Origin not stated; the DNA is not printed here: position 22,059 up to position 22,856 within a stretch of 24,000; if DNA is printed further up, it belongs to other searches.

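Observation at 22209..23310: Autonomous three-gene envelope cassette (120-aa cytoplasmic protein, cationic 4-Cys secreted peptide, lipoprotein) embedded in the tail operon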

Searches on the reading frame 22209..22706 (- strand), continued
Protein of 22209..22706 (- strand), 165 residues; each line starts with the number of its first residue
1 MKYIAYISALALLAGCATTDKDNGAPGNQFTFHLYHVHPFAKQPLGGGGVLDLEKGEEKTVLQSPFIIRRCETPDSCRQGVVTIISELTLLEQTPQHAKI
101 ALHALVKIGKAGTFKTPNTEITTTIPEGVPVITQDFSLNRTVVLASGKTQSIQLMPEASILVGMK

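Call 101: find_encoding_contigs(protein=P0005, flank=6000, max_places=2)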
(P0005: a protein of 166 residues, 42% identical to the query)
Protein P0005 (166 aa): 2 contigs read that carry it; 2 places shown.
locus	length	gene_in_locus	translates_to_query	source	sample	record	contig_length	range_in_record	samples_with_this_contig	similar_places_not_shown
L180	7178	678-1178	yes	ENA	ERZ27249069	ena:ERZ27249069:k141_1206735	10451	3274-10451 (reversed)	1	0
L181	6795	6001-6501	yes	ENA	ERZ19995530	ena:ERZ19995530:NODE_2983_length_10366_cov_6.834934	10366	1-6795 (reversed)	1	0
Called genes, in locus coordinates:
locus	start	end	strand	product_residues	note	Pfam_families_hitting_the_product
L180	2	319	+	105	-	?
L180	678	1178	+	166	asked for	-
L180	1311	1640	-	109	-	-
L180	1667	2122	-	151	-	PF04214:DUF411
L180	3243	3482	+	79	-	-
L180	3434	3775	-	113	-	-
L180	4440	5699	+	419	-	PF00654:Voltage_CLC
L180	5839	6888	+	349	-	-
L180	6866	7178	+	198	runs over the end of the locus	PF08534:Redoxin, PF00578:AhpC-TSA, PF13905:Thioredoxin_8 (weak)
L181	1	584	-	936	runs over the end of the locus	PF00005:ABC_tran (faint), PF02463:SMC_N, PF13175:AAA_15 (weak), PF13304:AAA_21 (weak), PF13476:AAA_23, PF13555:AAA_29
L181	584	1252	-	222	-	-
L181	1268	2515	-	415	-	-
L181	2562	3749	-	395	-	PF01018:GTP1_OBG, PF01926:MMR_HSR1, PF02421:FeoB_N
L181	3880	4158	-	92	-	PF01016:Ribosomal_L27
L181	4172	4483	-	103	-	PF00829:Ribosomal_L21p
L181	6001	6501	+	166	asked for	-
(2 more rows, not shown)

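Call 102: find_encoding_contigs(protein=P0007, flank=6000, max_places=2)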
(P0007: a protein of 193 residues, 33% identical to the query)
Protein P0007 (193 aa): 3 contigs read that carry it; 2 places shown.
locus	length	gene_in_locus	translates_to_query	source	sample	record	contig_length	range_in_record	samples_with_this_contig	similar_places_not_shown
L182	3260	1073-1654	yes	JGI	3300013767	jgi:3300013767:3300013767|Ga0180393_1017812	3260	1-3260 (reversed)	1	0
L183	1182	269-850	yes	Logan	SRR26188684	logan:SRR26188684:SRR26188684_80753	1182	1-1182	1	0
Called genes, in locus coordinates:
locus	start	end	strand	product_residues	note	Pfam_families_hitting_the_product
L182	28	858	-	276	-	PF00561:Abhydrolase_1, PF12146:Hydrolase_4, PF00326:Peptidase_S9 (faint), PF12697:Abhydrolase_6, PF12146:Hydrolase_4 (weak)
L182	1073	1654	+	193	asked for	-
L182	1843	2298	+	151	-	PF00111:Fer2, PF01799:Fer2_2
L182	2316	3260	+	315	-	?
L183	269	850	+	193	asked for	-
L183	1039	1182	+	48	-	?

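Call 103: find_encoding_contigs(protein=P0019, flank=6000, max_places=2)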
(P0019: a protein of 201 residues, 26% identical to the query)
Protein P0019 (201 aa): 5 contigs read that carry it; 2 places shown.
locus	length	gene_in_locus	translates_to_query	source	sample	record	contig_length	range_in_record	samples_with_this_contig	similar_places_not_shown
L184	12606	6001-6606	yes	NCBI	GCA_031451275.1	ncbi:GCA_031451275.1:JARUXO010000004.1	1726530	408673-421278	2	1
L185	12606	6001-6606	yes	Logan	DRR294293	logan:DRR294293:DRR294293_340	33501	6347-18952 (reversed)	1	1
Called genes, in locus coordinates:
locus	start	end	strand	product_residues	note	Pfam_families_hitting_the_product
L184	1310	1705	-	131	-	PF12844:HTH_19 (faint), PF13560:HTH_31, PF01381:HTH_3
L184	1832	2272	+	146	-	-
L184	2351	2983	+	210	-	PF17194:AbiEi_3_N, PF11459:AbiEi_3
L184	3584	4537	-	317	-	PF11740:KfrA_N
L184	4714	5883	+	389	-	PF00589:Phage_integrase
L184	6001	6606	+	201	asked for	-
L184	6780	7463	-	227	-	-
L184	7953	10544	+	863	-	PF00270:DEAD, PF04851:ResIII, PF13307:Helicase_C_2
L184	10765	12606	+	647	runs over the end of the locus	PF08282:Hydrolase_3 (faint)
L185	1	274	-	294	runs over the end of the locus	-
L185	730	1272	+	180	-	PF13358:DDE_3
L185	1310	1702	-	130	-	PF12844:HTH_19 (faint), PF13560:HTH_31, PF01381:HTH_3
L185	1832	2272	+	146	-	-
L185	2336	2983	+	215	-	PF17194:AbiEi_3_N, PF11459:AbiEi_3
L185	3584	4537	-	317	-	PF11740:KfrA_N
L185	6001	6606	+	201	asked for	-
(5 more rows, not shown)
